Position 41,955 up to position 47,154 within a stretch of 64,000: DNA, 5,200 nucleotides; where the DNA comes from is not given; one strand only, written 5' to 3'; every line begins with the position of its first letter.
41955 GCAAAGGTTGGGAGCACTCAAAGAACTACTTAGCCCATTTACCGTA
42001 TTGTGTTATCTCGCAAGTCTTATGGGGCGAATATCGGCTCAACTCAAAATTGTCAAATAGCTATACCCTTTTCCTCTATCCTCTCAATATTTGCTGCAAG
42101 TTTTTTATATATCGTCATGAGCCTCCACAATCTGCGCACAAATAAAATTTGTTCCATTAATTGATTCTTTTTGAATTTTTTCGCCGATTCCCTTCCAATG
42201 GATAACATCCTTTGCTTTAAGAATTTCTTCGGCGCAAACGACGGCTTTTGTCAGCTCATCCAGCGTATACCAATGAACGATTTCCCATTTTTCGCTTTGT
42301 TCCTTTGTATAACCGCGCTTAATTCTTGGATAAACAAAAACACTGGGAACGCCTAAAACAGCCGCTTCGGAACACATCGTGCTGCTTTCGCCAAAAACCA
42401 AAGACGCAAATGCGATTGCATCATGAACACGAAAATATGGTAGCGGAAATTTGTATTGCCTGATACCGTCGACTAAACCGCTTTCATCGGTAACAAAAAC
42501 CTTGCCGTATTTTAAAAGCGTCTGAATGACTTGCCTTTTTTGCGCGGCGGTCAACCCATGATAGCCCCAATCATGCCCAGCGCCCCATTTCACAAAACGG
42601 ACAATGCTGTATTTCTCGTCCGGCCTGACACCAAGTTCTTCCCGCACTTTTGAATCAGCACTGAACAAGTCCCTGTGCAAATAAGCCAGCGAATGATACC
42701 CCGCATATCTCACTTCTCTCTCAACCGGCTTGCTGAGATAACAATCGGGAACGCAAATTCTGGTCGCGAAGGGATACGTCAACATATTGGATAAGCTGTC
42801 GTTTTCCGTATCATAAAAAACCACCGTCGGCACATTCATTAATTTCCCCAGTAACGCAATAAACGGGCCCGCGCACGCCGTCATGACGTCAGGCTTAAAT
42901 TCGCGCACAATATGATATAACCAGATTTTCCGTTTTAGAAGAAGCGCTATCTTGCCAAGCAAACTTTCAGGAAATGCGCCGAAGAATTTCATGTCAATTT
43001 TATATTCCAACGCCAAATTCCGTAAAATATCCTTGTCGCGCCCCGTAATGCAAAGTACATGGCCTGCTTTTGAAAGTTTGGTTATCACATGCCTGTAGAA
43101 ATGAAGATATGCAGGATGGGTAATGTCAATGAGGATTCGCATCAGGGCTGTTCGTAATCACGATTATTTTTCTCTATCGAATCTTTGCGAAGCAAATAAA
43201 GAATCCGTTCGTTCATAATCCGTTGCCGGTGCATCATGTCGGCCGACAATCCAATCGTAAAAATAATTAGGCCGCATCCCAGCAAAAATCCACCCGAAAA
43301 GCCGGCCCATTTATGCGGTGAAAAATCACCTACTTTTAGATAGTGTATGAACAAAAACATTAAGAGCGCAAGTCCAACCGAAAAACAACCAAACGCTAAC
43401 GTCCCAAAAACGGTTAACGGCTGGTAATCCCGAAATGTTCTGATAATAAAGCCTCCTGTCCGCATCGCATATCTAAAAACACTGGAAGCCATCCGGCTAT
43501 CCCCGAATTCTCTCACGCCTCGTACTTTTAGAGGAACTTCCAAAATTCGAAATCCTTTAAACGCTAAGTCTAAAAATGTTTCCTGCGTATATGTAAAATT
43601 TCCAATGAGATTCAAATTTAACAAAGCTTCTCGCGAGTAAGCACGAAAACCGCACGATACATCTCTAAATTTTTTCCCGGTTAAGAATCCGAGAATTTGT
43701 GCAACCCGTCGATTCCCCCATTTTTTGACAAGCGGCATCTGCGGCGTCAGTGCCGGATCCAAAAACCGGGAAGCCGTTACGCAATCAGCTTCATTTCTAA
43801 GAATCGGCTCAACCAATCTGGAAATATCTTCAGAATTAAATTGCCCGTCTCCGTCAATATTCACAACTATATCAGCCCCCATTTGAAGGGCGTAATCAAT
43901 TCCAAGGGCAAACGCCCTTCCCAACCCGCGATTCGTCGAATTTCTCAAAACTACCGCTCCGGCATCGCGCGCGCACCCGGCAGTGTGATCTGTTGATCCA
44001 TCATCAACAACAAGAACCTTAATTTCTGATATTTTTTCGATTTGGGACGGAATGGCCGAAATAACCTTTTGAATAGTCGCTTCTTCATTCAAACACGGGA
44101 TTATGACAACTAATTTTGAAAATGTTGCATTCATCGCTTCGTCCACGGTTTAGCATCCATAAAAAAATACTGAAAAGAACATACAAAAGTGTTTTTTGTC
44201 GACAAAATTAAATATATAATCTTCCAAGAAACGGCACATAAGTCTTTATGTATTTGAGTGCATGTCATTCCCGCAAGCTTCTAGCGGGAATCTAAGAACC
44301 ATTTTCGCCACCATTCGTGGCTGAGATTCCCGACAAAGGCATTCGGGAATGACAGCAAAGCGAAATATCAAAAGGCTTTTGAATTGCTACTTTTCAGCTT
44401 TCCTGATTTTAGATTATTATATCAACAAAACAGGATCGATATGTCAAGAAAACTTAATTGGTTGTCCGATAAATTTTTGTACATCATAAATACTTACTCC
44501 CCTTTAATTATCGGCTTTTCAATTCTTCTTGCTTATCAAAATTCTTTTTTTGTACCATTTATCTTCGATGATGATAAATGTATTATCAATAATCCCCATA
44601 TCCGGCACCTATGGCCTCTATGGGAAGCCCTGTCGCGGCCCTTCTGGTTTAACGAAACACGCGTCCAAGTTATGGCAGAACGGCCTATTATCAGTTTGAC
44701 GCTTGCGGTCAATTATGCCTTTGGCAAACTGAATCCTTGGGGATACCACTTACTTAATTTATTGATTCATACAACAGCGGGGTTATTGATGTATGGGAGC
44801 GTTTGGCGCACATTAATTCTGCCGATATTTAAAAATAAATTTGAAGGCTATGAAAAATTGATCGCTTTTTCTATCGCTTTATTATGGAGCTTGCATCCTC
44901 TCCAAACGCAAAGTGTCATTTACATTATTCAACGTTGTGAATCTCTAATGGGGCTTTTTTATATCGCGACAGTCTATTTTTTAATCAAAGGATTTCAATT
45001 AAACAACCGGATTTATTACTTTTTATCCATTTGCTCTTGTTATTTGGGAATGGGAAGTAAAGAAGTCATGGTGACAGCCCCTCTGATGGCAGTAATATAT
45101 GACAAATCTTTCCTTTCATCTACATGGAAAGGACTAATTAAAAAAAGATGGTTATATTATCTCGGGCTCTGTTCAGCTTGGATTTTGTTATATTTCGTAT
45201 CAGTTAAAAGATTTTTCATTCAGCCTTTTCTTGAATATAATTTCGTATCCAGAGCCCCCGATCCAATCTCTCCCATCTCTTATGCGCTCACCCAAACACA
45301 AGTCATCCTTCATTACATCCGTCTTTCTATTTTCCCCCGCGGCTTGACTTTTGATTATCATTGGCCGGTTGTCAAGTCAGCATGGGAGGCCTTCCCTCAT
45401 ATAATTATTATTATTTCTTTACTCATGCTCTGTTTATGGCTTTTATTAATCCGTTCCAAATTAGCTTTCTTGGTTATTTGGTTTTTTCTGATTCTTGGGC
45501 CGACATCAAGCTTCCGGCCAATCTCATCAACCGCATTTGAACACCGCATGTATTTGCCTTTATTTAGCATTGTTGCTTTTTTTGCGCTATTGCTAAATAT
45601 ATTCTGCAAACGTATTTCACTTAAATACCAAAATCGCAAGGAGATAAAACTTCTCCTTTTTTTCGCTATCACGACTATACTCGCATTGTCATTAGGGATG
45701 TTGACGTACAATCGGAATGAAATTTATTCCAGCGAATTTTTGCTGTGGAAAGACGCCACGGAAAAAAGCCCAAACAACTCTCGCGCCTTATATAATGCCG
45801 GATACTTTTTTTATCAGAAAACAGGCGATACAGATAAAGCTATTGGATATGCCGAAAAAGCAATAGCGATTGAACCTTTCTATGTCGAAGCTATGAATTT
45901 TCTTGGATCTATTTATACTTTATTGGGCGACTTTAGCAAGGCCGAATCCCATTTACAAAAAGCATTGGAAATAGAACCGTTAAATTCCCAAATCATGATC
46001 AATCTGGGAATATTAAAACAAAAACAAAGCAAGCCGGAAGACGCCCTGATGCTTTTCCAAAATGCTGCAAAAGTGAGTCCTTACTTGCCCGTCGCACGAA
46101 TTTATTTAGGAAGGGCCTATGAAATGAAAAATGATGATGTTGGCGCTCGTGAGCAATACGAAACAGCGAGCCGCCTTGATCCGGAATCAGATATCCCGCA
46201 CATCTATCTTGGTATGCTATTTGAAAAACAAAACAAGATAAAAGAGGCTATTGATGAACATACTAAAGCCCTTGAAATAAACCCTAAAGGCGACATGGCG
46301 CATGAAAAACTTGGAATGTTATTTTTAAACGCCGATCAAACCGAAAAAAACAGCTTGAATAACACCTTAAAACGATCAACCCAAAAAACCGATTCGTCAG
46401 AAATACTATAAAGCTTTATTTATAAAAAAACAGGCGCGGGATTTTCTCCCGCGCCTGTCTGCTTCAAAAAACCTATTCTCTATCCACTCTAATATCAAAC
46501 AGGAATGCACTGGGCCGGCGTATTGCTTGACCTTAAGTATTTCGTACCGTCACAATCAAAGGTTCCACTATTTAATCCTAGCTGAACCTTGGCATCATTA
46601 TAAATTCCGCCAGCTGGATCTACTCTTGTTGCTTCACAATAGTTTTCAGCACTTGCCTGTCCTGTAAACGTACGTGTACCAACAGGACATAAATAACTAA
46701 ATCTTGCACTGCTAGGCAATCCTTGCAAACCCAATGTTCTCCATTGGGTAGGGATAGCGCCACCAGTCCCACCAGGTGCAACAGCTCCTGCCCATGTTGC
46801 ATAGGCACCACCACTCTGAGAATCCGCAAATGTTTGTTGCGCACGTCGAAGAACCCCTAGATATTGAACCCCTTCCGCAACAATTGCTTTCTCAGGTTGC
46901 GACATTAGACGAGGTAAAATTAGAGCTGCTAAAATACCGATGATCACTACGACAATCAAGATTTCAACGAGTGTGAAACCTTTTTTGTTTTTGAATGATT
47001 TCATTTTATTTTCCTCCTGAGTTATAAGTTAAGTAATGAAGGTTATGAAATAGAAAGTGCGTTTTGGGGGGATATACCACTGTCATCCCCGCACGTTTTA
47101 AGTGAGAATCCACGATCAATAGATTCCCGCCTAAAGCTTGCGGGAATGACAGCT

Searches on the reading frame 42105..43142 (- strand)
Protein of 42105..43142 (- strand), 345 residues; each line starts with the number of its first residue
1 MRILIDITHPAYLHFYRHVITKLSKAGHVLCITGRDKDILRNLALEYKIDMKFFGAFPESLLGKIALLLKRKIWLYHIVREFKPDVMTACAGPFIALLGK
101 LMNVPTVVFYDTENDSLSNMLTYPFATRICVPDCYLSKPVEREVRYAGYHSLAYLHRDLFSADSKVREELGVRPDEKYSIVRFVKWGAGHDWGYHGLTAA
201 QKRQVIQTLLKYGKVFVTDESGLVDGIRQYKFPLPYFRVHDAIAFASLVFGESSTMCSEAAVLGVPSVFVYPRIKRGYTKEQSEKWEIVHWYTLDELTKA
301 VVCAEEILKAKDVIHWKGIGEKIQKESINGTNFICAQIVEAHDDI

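Call 13: search_protein_families(library=pfam, proteins=[window:42105-43142:-], max_evalue=0.001)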
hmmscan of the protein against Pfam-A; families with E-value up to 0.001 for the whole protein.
window:42105-43142:- (345 aa): 1 family
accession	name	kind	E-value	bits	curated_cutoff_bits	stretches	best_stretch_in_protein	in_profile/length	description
PF04007.18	DUF354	-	2e-17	63.7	22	1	2-301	2-317/349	Protein of unknown function (DUF354)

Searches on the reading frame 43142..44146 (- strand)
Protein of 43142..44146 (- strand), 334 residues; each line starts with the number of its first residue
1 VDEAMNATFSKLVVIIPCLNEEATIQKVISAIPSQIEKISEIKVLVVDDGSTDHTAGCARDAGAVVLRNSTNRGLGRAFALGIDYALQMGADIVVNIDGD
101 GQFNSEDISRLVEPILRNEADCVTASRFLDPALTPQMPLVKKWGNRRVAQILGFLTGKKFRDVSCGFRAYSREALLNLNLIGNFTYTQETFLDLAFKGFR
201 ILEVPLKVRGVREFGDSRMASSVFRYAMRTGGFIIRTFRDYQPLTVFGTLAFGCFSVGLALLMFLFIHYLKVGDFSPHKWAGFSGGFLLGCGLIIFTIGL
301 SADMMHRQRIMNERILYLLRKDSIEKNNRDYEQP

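Call 13: search_protein_families(library=pfam, proteins=[window:43142-44146:-], max_evalue=0.001)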
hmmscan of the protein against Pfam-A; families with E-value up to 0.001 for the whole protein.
window:43142-44146:- (334 aa): 2 families
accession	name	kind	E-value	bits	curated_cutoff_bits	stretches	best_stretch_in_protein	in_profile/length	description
PF00535.33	Glycos_transf_2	-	1.1e-27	97.4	23.3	1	14-175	2-164/168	Glycosyl transferase family 2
PF13641.12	Glyco_tranf_2_3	-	4.5e-05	24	27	1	12-179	3-175/230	Glycosyltransferase like family 2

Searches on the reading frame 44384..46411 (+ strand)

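Call 13: search_protein_families(library=pfam, proteins=[window:44384-46411:+], max_evalue=0.001)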
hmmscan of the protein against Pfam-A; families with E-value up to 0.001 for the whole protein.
window:44384-46411:+ (675 aa): 17 families
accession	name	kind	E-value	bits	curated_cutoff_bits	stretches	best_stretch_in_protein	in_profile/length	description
PF00515.34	TPR_1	-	1e-23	82.5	27.8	2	502-532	2-32/34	Tetratricopeptide repeat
PF13431.12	TPR_17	-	1.4e-23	81.6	24.4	1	454-487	1-33/34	Tetratricopeptide repeat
PF07719.23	TPR_2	-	2.9e-22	77.3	27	1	502-534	2-34/34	Tetratricopeptide repeat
PF13424.12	TPR_12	-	2e-19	70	30.1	2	476-530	12-74/77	Tetratricopeptide repeat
PF13414.12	TPR_11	-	2.5e-16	59.5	26.8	0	615-647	6-38/42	TPR repeat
PF13432.12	TPR_16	-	6.3e-15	55.7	32.7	2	478-532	8-62/65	Tetratricopeptide repeat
PF14559.12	TPR_19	-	2e-14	54.1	25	2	481-535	5-59/68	Tetratricopeptide repeat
PF13181.12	TPR_8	-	6.2e-14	51.4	25.7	1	502-532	2-32/34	Tetratricopeptide repeat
PF13428.12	TPR_14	-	1e-13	50.9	23.5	0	506-543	6-43/44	Tetratricopeptide repeat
PF13176.12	TPR_7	-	4.5e-10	39.2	27.9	0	503-531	1-29/36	Tetratricopeptide repeat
PF13374.12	TPR_10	-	3.7e-08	33.6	27.5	0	503-530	4-31/42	Tetratricopeptide repeat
PF13174.12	TPR_6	-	1e-06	29.4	26.3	0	468-495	2-28/33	Tetratricopeptide repeat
PF23914.1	TPR_CcmH_CycH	-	5.2e-05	23.6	42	0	481-563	64-149/158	Cytochrome c-type biogenesis protein H TPR domain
PF13231.12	PMT_2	-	0.00016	22.3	26.1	1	158-268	49-154/160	Dolichyl-phosphate-mannose-protein mannosyltransferase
PF12569.14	NatA_aux_su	-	0.00017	21.1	33.3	1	460-529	182-254/515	N-terminal acetyltransferase A, auxiliary subunit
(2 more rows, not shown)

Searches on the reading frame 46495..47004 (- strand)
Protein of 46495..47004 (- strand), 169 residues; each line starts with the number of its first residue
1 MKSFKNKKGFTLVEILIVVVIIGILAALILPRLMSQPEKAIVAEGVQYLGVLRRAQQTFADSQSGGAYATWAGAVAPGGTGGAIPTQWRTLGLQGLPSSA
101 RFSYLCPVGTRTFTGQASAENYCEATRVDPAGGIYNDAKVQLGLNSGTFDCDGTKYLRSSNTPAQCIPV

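Call 13: search_protein_families(library=pfam, proteins=[window:46495-47004:-], max_evalue=0.001)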
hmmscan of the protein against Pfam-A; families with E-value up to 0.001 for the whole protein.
window:46495-47004:- (169 aa): 1 family
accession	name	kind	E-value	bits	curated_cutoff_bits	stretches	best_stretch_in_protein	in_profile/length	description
PF07963.17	N_methyl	-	6.8e-09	35.4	21.2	1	5-29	2-26/27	Prokaryotic N-terminal methylation motif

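Call 81: search_protein_families(library=ncbifam, proteins=[window:46495-47004:-], max_evalue=0.01)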
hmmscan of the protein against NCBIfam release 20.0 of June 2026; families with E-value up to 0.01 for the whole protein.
window:46495-47004:- (169 aa): 10 families
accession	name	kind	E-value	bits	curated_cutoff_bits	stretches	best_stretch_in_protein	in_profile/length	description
TIGR01710.1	typeII_sec_gspG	equivalog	8e-12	45.3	88.85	1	8-59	1-52/134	type II secretion system major pseudopilin GspG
TIGR02532.1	IV_pilin_GFxxxE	domain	6.2e-08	32.2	16.3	1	7-30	1-24/24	prepilin-type N-terminal cleavage/methylation domain-containing protein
NF041775.1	typeIV_PilA_Myxo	equivalog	7.7e-08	32.6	400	1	7-62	10-65/214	type IV pilin protein PilA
NF040999.1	pilin_ComGC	equivalog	1.2e-07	31.8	75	1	7-39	1-33/84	competence type IV pilus major pilin ComGC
TIGR01708.2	typeII_sec_gspH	equivalog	8.2e-07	29.2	80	1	8-34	2-28/169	type II secretion system minor pseudopilin GspH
NF041013.1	T4P_ComGE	equivalog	1.2e-06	28.6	49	1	5-59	1-56/83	competence type IV pilus minor pilin ComGE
NF007862.0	PRK10574.1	equivalog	4.8e-06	26.8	138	1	5-48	2-45/145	prepilin peptidase-dependent pilin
NF040982.1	ComGD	equivalog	0.002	18.5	70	1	7-36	1-29/139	competence type IV pilus minor pilin ComGD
NF007800.0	PRK10506.1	equivalog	0.0022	17.9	158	1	3-28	4-29/163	prepilin peptidase-dependent protein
TIGR02596.1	TIGR02596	subfamily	0.0026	17.8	70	1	10-31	1-22/196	Verru_Chthon cassette protein D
